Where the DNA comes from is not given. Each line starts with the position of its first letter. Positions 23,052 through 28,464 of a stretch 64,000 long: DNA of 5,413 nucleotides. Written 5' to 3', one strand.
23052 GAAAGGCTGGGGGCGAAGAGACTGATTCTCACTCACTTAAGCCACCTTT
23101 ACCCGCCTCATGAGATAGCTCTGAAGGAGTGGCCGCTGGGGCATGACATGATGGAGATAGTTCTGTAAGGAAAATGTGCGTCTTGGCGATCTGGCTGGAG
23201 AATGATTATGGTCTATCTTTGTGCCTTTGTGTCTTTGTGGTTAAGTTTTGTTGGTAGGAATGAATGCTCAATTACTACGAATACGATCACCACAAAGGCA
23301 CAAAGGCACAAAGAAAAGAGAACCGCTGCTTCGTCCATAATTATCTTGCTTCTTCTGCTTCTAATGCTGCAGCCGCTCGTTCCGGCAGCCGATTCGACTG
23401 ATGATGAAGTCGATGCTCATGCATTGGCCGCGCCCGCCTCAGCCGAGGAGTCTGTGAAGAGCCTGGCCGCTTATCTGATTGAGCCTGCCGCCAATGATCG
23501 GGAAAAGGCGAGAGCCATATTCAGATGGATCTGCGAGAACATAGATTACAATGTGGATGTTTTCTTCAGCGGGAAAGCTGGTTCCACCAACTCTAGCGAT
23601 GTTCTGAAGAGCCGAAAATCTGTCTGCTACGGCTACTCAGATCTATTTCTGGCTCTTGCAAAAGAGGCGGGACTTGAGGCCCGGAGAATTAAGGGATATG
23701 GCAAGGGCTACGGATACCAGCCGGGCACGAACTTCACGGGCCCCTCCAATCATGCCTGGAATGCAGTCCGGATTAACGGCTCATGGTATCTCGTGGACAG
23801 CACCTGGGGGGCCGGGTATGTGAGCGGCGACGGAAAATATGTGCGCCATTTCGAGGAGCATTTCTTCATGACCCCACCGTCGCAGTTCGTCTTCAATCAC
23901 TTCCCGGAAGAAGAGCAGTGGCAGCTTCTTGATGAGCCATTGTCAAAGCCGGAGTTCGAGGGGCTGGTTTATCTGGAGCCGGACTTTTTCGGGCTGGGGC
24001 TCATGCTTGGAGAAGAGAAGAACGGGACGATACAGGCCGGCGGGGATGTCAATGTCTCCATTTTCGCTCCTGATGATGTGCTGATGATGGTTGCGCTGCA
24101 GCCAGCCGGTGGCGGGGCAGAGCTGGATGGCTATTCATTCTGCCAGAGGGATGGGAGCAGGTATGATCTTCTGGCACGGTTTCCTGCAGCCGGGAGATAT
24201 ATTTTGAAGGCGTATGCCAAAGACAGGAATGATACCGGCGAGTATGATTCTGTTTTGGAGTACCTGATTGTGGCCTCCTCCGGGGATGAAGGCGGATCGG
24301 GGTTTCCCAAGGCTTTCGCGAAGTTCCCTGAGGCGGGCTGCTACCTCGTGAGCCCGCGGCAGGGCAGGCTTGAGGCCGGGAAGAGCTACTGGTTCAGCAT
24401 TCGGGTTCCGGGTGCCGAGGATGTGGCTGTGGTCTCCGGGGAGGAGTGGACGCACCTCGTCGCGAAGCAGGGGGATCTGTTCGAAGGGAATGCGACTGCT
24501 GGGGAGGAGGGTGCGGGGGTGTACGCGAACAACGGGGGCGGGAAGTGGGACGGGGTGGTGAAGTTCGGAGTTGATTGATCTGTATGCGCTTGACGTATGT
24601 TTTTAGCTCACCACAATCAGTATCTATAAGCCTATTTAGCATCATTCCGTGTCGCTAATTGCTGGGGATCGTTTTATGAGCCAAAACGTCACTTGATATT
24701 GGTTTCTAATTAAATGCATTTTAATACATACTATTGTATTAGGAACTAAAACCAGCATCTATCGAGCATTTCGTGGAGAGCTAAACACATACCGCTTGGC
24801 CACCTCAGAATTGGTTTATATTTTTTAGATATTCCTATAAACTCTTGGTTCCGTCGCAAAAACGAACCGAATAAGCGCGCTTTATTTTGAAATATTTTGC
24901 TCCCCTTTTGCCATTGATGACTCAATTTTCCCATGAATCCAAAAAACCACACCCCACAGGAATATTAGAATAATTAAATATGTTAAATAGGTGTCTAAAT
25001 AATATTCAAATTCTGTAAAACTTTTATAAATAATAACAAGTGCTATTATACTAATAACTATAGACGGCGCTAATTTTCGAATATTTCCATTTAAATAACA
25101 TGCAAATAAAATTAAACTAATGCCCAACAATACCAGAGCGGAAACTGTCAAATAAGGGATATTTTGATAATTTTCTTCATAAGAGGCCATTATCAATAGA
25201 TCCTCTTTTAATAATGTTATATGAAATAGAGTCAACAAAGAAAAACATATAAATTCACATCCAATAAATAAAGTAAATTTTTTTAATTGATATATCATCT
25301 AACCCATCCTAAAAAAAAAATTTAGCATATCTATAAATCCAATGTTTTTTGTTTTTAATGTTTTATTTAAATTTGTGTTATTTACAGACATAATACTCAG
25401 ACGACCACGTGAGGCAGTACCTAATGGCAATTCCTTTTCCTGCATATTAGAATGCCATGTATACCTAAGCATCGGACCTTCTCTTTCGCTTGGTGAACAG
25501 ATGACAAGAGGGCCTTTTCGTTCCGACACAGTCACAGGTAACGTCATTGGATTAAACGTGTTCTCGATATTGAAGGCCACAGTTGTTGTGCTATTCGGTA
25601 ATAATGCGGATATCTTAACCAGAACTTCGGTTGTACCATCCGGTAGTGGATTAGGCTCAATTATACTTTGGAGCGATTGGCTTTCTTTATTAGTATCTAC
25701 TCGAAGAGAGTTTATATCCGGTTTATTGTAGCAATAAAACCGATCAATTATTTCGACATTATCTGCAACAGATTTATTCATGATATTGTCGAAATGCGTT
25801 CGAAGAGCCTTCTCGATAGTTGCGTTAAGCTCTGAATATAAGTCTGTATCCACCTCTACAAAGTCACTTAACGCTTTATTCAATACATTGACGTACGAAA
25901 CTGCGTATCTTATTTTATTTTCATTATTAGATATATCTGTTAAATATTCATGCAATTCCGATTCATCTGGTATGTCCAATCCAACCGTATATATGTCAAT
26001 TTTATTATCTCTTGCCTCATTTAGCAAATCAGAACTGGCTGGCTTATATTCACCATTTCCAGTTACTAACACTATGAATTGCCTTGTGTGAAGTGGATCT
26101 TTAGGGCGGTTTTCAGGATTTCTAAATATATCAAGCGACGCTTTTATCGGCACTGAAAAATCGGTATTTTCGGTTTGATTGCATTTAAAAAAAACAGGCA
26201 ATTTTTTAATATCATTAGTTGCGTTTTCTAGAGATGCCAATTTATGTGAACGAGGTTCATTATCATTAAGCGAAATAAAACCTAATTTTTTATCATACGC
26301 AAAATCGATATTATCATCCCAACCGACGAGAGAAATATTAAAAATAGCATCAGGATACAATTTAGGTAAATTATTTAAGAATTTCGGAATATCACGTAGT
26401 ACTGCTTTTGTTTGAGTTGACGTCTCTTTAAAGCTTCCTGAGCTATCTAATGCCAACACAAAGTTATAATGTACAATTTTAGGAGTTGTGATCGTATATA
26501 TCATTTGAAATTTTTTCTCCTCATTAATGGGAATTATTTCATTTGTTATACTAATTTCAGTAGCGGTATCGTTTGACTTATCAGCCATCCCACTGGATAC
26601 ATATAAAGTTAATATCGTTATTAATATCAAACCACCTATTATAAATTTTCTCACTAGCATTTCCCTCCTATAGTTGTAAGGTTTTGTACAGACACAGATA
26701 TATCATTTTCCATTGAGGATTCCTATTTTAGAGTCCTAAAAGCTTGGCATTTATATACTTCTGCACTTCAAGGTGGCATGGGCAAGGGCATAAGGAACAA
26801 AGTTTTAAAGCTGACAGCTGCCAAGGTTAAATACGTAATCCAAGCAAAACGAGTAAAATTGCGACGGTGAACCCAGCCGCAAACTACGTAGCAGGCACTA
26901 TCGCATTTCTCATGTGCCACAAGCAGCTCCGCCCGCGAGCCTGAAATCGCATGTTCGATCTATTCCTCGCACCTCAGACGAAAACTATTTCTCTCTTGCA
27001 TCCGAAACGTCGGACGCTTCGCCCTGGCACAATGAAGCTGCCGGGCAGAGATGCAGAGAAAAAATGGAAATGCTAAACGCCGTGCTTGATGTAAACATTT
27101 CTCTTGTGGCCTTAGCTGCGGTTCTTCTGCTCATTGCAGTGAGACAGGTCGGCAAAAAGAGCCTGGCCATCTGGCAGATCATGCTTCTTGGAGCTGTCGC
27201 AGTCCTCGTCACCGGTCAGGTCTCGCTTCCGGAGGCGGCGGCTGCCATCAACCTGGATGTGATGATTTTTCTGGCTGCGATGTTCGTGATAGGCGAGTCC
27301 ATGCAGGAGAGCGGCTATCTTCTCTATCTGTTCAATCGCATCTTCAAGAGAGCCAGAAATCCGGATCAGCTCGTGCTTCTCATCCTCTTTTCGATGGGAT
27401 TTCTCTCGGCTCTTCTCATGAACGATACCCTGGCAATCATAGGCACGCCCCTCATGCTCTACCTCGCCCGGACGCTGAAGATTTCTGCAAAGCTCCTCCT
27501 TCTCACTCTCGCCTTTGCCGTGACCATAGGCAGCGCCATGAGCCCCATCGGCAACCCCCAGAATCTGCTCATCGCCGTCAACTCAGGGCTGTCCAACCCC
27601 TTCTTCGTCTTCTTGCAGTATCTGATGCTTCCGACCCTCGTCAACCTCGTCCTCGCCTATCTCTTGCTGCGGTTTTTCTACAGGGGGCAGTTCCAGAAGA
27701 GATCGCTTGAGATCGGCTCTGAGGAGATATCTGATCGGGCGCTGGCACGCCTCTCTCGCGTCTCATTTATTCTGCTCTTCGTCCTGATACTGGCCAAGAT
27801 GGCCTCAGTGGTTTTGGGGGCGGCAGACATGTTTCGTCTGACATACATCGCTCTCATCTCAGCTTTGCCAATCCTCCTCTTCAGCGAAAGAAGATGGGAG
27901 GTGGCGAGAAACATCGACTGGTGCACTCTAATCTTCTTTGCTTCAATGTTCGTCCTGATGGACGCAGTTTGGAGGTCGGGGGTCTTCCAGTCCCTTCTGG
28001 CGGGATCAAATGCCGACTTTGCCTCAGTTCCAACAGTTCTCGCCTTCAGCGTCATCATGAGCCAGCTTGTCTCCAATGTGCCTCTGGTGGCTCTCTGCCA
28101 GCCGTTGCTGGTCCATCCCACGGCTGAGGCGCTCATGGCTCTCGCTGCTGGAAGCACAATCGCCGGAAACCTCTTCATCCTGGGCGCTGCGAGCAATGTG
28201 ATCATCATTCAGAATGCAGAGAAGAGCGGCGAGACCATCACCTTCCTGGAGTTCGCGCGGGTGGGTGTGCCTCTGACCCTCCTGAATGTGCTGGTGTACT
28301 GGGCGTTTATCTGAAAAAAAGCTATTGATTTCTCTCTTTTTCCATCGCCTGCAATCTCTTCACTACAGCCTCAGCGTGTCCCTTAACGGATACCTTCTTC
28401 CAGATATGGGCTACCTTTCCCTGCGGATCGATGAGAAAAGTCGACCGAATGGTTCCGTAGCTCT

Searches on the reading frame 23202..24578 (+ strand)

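Call 94: search_protein_families(library=pfam, proteins=[window:23202-24578:+], max_evalue=0.001)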
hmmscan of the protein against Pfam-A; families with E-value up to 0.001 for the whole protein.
window:23202-24578:+ (458 aa): 3 families
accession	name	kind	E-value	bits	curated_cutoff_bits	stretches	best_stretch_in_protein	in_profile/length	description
PF23265.1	Ig-like_KY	-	1.1e-19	71.3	27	1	251-362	3-122/129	KY-like, immunoglobulin-like domain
PF01841.26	Transglut_core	-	6.2e-19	68.7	23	1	87-199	2-107/108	Transglutaminase-like superfamily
PF04473.18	DUF553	-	1.1e-05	25.4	20.5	1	85-200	3-113/140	Transglutaminase-like domain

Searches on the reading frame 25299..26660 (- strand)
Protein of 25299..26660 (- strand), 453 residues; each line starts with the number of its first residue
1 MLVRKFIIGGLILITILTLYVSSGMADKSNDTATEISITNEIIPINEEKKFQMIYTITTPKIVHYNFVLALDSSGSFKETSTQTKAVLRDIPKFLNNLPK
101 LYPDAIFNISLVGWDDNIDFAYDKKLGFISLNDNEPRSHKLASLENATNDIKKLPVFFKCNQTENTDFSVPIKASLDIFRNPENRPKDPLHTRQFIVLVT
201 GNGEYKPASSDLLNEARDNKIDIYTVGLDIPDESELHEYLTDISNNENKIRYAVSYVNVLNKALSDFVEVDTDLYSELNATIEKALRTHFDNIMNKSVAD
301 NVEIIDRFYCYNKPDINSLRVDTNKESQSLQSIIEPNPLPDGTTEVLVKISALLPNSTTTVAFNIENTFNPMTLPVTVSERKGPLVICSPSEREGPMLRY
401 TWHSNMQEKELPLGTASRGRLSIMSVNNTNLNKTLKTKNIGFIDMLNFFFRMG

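Call 94: search_protein_families(library=pfam, proteins=[window:25299-26660:-], max_evalue=0.001)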
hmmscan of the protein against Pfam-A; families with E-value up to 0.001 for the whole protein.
window:25299-26660:- (453 aa): 1 family
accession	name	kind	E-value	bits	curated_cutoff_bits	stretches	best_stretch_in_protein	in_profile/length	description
PF00092.34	VWA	-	7.8e-06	26.7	23.8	1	68-257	3-165/174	von Willebrand factor type A domain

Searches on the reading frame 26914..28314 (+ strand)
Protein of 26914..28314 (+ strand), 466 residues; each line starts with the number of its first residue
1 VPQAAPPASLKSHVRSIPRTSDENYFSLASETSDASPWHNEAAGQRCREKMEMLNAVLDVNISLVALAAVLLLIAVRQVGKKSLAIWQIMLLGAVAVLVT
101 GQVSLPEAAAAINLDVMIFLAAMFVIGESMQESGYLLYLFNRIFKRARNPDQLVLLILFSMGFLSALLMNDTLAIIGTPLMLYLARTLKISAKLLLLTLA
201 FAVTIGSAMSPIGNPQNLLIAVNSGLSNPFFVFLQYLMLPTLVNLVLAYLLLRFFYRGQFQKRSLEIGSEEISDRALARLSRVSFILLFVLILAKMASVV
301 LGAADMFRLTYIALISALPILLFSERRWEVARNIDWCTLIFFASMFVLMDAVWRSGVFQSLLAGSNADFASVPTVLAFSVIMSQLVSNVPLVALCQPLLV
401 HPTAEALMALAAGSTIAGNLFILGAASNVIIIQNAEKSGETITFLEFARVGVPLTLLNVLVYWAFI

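Call 94: search_protein_families(library=pfam, proteins=[window:26914-28314:+], max_evalue=0.001)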
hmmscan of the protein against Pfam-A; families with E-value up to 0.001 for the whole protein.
window:26914-28314:+ (466 aa): 1 family
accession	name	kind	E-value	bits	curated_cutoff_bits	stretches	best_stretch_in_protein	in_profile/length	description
PF03600.22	CitMHS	-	4.1e-54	184.4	31.9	1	78-401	8-316/336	Citrate transporter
